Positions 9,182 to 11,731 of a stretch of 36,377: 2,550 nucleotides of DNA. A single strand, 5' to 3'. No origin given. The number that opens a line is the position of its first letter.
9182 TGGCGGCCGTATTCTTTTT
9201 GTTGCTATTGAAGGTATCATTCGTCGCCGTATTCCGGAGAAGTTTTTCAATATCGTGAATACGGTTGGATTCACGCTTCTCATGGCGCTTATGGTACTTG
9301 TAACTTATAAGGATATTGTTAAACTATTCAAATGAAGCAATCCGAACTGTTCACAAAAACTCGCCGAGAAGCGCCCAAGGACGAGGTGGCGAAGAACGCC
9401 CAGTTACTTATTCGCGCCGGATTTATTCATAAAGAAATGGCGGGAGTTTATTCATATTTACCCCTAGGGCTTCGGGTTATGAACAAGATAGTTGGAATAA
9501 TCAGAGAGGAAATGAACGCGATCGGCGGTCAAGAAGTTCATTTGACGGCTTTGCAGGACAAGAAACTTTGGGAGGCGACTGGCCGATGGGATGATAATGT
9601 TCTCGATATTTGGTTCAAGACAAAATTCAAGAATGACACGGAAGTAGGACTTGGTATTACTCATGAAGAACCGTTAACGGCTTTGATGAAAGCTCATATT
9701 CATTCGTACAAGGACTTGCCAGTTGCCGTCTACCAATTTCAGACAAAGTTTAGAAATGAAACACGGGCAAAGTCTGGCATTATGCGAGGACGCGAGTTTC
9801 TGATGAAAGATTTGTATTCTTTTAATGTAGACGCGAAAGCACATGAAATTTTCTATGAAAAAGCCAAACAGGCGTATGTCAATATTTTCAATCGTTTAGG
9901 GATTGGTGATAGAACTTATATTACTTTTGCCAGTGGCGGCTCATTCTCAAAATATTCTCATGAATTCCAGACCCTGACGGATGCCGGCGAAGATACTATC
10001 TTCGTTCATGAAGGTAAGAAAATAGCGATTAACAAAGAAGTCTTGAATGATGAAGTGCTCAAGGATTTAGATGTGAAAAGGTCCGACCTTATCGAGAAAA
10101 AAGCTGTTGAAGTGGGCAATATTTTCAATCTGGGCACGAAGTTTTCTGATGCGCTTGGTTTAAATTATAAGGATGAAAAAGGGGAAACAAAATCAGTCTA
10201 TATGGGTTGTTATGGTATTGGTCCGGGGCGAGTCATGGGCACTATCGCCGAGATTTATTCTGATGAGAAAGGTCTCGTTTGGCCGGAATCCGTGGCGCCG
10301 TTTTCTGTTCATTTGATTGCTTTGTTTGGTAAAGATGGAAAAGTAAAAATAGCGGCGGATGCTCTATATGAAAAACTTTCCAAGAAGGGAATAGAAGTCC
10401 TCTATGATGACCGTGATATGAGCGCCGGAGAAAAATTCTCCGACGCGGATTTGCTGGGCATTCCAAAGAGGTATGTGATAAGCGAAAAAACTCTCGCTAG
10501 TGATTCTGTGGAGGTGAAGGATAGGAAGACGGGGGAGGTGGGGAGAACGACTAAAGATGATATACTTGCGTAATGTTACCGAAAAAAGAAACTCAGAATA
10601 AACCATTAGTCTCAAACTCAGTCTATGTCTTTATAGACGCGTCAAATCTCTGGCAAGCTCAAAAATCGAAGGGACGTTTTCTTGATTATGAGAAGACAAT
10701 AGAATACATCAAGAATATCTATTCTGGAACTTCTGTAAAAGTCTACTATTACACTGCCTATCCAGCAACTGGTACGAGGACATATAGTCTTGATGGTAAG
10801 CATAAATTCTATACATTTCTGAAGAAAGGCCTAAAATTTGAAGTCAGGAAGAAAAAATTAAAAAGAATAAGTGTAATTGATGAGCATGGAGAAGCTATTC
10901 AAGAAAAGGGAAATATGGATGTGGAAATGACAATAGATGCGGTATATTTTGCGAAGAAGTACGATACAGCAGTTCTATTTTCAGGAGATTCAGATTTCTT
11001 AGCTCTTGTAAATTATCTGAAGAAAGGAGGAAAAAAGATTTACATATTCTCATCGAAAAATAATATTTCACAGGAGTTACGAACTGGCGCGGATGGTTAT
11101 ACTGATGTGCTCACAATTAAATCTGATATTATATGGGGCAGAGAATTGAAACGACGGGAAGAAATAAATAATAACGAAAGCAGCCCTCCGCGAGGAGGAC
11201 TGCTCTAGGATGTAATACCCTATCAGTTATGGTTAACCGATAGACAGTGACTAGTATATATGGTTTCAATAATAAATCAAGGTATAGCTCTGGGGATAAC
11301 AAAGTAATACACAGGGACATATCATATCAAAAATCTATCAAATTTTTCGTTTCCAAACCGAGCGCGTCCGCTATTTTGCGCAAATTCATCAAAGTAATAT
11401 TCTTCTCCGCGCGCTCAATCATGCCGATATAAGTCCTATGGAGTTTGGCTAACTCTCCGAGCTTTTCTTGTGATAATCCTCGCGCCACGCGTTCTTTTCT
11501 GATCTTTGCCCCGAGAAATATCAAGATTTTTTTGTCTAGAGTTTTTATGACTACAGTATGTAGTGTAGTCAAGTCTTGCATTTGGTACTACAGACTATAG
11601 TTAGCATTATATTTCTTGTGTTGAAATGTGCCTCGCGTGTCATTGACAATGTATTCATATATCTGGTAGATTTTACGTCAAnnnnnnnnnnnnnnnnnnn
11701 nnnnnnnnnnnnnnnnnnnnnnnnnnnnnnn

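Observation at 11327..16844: The regulator, giant protein, dockerin and cohesin genes form one discrete accessory block between core genes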

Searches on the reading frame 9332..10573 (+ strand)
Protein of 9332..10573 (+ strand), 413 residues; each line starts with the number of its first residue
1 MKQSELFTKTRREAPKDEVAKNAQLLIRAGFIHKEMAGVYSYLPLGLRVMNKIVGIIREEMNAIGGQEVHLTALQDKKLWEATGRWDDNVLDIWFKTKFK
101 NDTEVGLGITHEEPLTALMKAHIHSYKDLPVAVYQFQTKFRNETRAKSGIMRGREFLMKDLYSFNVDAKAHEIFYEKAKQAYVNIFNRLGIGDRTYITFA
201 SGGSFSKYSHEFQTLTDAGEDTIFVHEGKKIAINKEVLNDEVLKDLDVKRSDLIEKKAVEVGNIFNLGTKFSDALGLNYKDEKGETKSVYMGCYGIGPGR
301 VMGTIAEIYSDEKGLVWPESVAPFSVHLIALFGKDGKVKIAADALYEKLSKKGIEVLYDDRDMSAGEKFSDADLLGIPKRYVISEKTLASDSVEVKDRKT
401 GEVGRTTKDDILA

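Call 4: search_protein_families(library=pfam, proteins=[window:9332-10573:+], max_evalue=0.01)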
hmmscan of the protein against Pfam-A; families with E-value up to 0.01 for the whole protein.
window:9332-10573:+ (413 aa): 2 families
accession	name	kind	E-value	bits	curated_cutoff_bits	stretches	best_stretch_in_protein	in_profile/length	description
PF00587.30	tRNA-synt_2b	-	2.4e-32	112.9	29.3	1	95-309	1-179/179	tRNA synthetase class II core domain (G, H, P, S and T)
PF03129.25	HGTP_anticodon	-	1.3e-16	60.9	21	1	328-411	4-87/94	Anticodon binding domain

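Call 25: find_related_loci(query=window:9332-10570:+, collection=genome_contigs, flank=10000)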
Query window:9332-10570:+ (413 aa) in genome_contigs; peptide patterns used: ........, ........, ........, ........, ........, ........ (x = any residue, [..] = any of these).
599 stretches matched a pattern (row limit reached: there are more); 538 encode a relative of the query (tblastn E <= 1e-3); the best 80 are kept; 80 distinct loci.
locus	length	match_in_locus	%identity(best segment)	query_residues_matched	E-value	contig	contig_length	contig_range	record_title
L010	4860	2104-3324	89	1-407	0e+0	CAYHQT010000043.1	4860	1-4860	MAG TPA_asm: uncultured Candidatus Saccharibacteria bacterium isolate ERP119705_co14_62 genome assembly, contig: NODE_34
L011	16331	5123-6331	82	1-403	0e+0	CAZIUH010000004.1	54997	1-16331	MAG TPA_asm: uncultured Candidatus Saccharibacteria bacterium isolate SRP178699_co1_126 genome assembly, contig: NODE_49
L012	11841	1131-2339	79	1-403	0e+0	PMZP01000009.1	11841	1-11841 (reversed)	MAG: Candidatus Taylorbacteria bacterium isolate fen_1323 73.20110800_E3D.67_contig_52909, whole genome shotgun sequence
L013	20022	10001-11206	79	1-402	0e+0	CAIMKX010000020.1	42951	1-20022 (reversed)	uncultured bacterium isolate AM-2014-D8_bin-0381 genome assembly, contig: bin-0381:20/56, whole genome shotgun sequence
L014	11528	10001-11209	78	1-403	0e+0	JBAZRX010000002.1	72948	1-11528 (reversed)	MAG: Candidatus Paceibacterota bacterium isolate SO_2017_GW1_159 NODE_2118_length_72948_cov_1.205339_OW334_2017, whole g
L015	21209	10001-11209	77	1-403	0e+0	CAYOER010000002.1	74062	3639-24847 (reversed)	MAG TPA_asm: uncultured Candidatus Saccharibacteria bacterium isolate SRP062349_co2_94 genome assembly, contig: NODE_218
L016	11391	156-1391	76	1-412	0e+0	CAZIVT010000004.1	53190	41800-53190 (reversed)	MAG TPA_asm: uncultured Candidatus Saccharibacteria bacterium isolate SRP300315_co1_71 genome assembly, contig: NODE_307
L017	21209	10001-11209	78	1-403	0e+0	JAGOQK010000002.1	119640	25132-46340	MAG: Candidatus Paceibacterota bacterium isolate Gw_Eff_bin_108 Gw_Eff_166_length_119640_cov_5.931012, whole genome shot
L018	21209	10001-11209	78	1-403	0e+0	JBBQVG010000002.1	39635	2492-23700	MAG: Candidatus Paceibacteria bacterium isolate Co_metawrap_1985 Cmw_1985_k141_19707333_length_39635_cov_9.0000, whole g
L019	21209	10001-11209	77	1-403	0e+0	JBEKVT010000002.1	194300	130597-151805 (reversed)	MAG: Minisyncoccia bacterium isolate SPRUCE 610 SPRUCE_610_2, whole genome shotgun sequence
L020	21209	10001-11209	78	1-403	0e+0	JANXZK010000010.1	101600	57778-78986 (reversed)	MAG: bacterium isolate GL140_4_metabat_307 GL140_4_k141_599235, whole genome shotgun sequence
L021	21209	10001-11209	77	1-403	0e+0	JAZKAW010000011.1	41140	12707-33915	MAG: Patescibacteria group bacterium isolate ADI_H3L2_1_122_18_3-bin049_1 ADIH3L21_B049_1_000000000011, whole genome sho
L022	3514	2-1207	76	2-403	0e+0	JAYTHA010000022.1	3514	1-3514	MAG: Candidatus Taylorbacteria bacterium isolate GFS_2430 GFS_2430_21, whole genome shotgun sequence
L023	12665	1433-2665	76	1-411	0e+0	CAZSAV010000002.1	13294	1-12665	MAG TPA_asm: uncultured Candidatus Saccharibacteria bacterium isolate SRP278252_co2_806 genome assembly, contig: NODE_97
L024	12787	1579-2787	74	1-403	0e+0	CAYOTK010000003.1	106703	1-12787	MAG TPA_asm: uncultured Candidatus Saccharibacteria bacterium isolate SRP278252_co2_142 genome assembly, contig: NODE_25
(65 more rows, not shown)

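Call 82: search_protein_families(library=pfam, proteins=[L015:15796-16425:+, L015:15169-15768:+], max_evalue=0.1)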
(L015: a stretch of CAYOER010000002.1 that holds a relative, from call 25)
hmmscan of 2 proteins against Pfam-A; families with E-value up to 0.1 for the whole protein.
L015:15796-16425:+ (210 aa): 1 family
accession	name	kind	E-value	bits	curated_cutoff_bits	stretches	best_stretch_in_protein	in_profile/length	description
PF00404.24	Dockerin_1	-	0.0082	16.8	22.9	1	149-175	26-52/57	Dockerin type I domain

L015:15169-15768:+ (200 aa): 0 families

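Call 96: search_protein_families(library=pfam, proteins=[L015:12021-12248:+, L015:12258-12488:+, L015:17348-17746:+, L015:12934-15768:+], max_evalue=0.001)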
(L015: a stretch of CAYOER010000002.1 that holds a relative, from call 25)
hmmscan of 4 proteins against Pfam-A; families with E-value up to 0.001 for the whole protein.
L015:12021-12248:+ (76 aa): 1 family
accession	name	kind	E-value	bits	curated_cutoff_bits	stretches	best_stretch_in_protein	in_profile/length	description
PF14076.12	DUF4258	-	0.00017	22.3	25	1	5-74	1-70/71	Domain of unknown function (DUF4258)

L015:12258-12488:+ (77 aa): 1 family
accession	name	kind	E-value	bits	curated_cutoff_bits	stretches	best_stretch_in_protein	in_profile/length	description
PF10049.14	DUF2283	-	2.4e-12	47.2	23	1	2-50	1-49/49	Protein of unknown function (DUF2283)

L015:17348-17746:+ (133 aa): 1 family
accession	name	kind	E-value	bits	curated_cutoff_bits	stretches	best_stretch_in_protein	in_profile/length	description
PF02452.23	PemK_toxin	-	9.2e-06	26.3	23.1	1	32-126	4-104/109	PemK-like, MazF-like toxin of type II toxin-antitoxin system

L015:12934-15768:+ (945 aa): 4 families
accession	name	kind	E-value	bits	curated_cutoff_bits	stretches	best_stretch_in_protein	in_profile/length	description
PF16403.11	Bact_surface_Ig-like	-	1.1e-35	121.9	27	2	186-258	1-71/71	Bacterial surface protein, Ig-like domain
PF02494.22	HYR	-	2e-24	86.2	21.7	2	337-415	2-81/81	HYR domain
PF13205.12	Big_5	-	1e-14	55.6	23.6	1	663-761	1-105/105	Bacterial Ig-like domain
PF19077.6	Big_13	-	2.9e-11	44.2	27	1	590-664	22-102/102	Bacterial Ig-like domain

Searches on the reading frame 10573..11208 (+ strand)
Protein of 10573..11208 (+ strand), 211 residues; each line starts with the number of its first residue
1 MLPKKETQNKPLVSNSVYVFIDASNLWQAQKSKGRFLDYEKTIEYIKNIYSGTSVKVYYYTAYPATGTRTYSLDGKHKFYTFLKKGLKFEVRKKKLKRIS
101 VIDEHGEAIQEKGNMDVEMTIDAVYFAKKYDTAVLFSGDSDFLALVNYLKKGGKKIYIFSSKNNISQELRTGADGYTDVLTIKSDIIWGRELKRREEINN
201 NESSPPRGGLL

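Call 4: search_protein_families(library=pfam, proteins=[window:10573-11208:+], max_evalue=0.01)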
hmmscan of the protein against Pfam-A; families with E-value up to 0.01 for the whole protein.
window:10573-11208:+ (211 aa): 1 family
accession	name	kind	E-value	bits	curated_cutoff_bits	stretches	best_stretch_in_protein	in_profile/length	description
PF01936.24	NYN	-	1.8e-25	90.6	24.2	1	17-178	2-143/145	NYN domain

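Call 5: search_protein_families(library=ncbifam, proteins=[window:10573-11208:+], max_evalue=0.01)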
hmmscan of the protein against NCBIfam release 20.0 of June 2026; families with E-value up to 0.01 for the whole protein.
window:10573-11208:+ (211 aa): 1 family
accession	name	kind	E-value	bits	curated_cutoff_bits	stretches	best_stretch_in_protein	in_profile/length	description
TIGR00288.1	TIGR00288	hypoth_equivalog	2.1e-05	24.4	178.45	1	107-175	81-151/160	TIGR00288 family NYN domain-containing protein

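Call 77: search_protein_families(library=phrogs, proteins=[window:10573-11205:+], max_evalue=0.01)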
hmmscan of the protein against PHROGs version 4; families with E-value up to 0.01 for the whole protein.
window:10573-11205:+ (211 aa): 4 families
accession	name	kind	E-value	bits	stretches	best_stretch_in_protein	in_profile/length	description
phrog_7929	-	unknown function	5e-07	30.7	1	14-176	3-178/210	-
phrog_5783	-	unknown function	8.2e-06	26.5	1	93-180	134-221/246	-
phrog_37744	-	unknown function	0.0054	17.3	1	111-173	74-137/248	-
phrog_21480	-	unknown function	0.0081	16.3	0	90-167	122-202/323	-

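Call 78: search_protein_families(library=padloc, proteins=[window:10573-11205:+], max_evalue=0.01)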
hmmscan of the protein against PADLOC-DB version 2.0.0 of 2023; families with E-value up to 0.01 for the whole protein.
window:10573-11205:+ (211 aa): 2 families
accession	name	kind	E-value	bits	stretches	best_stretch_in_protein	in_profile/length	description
PDLC01154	NYN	-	6.5e-12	43.4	1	18-183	149-299/310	"LabA-like protein, NYN family nuclease"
PDLC04163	HEC-09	-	1.1e-06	26.5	1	109-179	101-174/203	-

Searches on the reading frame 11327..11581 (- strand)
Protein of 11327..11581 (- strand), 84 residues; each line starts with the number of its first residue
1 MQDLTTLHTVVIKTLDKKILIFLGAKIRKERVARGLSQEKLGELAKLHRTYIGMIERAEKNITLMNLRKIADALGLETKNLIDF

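Call 4: search_protein_families(library=pfam, proteins=[window:11327-11581:-], max_evalue=0.01)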
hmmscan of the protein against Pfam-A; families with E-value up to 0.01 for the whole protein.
window:11327-11581:- (84 aa): 6 families
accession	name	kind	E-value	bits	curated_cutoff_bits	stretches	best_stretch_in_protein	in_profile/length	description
PF01381.28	HTH_3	-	1.8e-13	50.7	23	1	27-77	1-51/55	Helix-turn-helix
PF13560.12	HTH_31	-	1.1e-08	35.7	27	1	23-77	2-57/64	Helix-turn-helix domain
PF12844.13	HTH_19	-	1.1e-06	28.8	30.2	1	24-82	1-59/64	Helix-turn-helix domain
PF13413.12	HTH_25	-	0.00022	21.4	24.6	1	28-78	3-59/62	Helix-turn-helix domain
PF08456.15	Vmethyltransf_C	-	0.0013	18.8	25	1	12-60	85-133/230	Viral methyltransferase C-terminal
PF13443.12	HTH_26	-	0.0069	17.1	22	0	26-83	1-59/63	Cro/C1-type HTH DNA-binding domain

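Call 5: search_protein_families(library=ncbifam, proteins=[window:11327-11581:-], max_evalue=0.01)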
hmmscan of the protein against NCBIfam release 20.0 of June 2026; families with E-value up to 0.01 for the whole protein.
window:11327-11581:- (84 aa): 9 families
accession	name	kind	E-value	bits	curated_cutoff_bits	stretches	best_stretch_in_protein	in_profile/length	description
NF006015.0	PRK08154.1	subfamily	1.5e-10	40.7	204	1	16-82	24-90/314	anaerobic benzoate catabolism transcriptional regulator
TIGR03070.1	couple_hipB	subfamily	2.8e-10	40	71.65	1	23-77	3-57/58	type II toxin-antitoxin system Y4mF family antitoxin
NF041951.1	phage_RstR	subfamily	1.4e-06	28.5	80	1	24-81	4-61/108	RstR family transcriptional repressor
NF038139.1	Reg_Aceta_RamB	equivalog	5e-06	25.4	700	1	22-78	2-58/465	acetate metabolism transcriptional regulator RamB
NF047948.1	male_kill_WMK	equivalog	8.3e-05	22.2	300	1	23-82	163-222/300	WO male-killing family protein Wmk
NF046032.1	TransRegSlrRBacil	equivalog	0.00026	21.1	250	1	23-83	2-63/149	HTH-type transcriptional regulator SlrR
NF007408.0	PRK09943.1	equivalog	0.001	18.7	211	1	23-77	8-62/185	HTH-type transcriptional regulator PuuR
TIGR02612.1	mob_myst_A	hypoth_equivalog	0.003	17.4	122.6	1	27-75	30-80/150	mobile mystery protein A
NF007257.0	PRK09706.1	subfamily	0.0068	16.2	101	1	23-74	6-57/135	transcriptional repressor DicA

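Call 77: search_protein_families(library=phrogs, proteins=[window:11327-11581:-], max_evalue=0.01)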
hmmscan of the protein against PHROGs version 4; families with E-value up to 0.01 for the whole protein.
window:11327-11581:- (84 aa): 10 families
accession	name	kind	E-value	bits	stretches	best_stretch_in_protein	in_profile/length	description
phrog_3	-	transcription regulation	2.6e-10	41.6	1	17-77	83-141/430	transcriptional repressor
phrog_5823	-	transcription regulation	8.4e-09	36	1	23-82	7-67/404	transcriptional regulator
phrog_8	-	transcription regulation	1.4e-08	35.6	1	17-81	152-215/346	transcriptional regulator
phrog_2439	-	transcription regulation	1.2e-06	28.7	1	21-79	6-64/367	transcriptional regulator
phrog_4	-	transcription regulation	1.5e-06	28.4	1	23-76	137-186/400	transcriptional repressor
phrog_1373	-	transcription regulation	1.1e-05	26.4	1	20-77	63-118/166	transcriptional regulator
phrog_8522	-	DNA, RNA and nucleotide metabolism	7.2e-05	24.2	1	22-78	7-63/71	HTH DNA binding protein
phrog_9908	-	DNA, RNA and nucleotide metabolism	7.9e-05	22.9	1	23-81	14-72/282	DNA binding protein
phrog_7241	-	transcription regulation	0.00015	22.8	1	26-82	65-121/122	transcriptional regulator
phrog_32768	-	unknown function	0.0029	17.4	1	23-83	10-71/446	-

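Call 78: search_protein_families(library=padloc, proteins=[window:11327-11581:-], max_evalue=0.01)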
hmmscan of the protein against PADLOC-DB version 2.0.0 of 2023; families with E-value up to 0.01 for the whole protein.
window:11327-11581:- (84 aa): 15 families
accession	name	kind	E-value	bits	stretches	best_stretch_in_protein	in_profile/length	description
PDLC03665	Control_protein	-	4.3e-21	73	1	18-84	4-71/77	control protein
PDLC03664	Control_protein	-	8.3e-15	53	1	20-81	11-72/74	control protein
PDLC03666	Control_protein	-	2.9e-14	51.3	1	28-79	12-63/77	control protein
PDLC03671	Control_protein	-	6.1e-13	46.8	1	22-77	14-69/84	control protein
PDLC02926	HTH_VI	-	7.5e-10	36.9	1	23-82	2-61/92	-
PDLC04142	capH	-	4.9e-09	35.2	1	22-82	6-66/103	capH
PDLC03668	Control_protein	-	2.5e-08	32.3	1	26-78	12-62/79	control protein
PDLC03536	REase_II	-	3.6e-08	31.3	1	27-83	15-71/237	Type II restriction enzyme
PDLC03953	RmrA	-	0.00011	19.6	1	24-76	7-59/373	-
PDLC03954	RmrA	-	0.00024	18.2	1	18-79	6-67/380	-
PDLC03947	RmrA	-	0.00024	18.1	1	21-77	10-66/383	-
PDLC04775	PDC-M69A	-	0.00031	19.2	1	23-82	8-67/113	-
PDLC03952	RmrA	-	0.00049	17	1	21-75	21-75/395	-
PDLC03951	RmrA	-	0.00058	16.9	1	19-81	5-67/400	-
PDLC03949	RmrA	-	0.0076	13.1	1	25-79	5-59/363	-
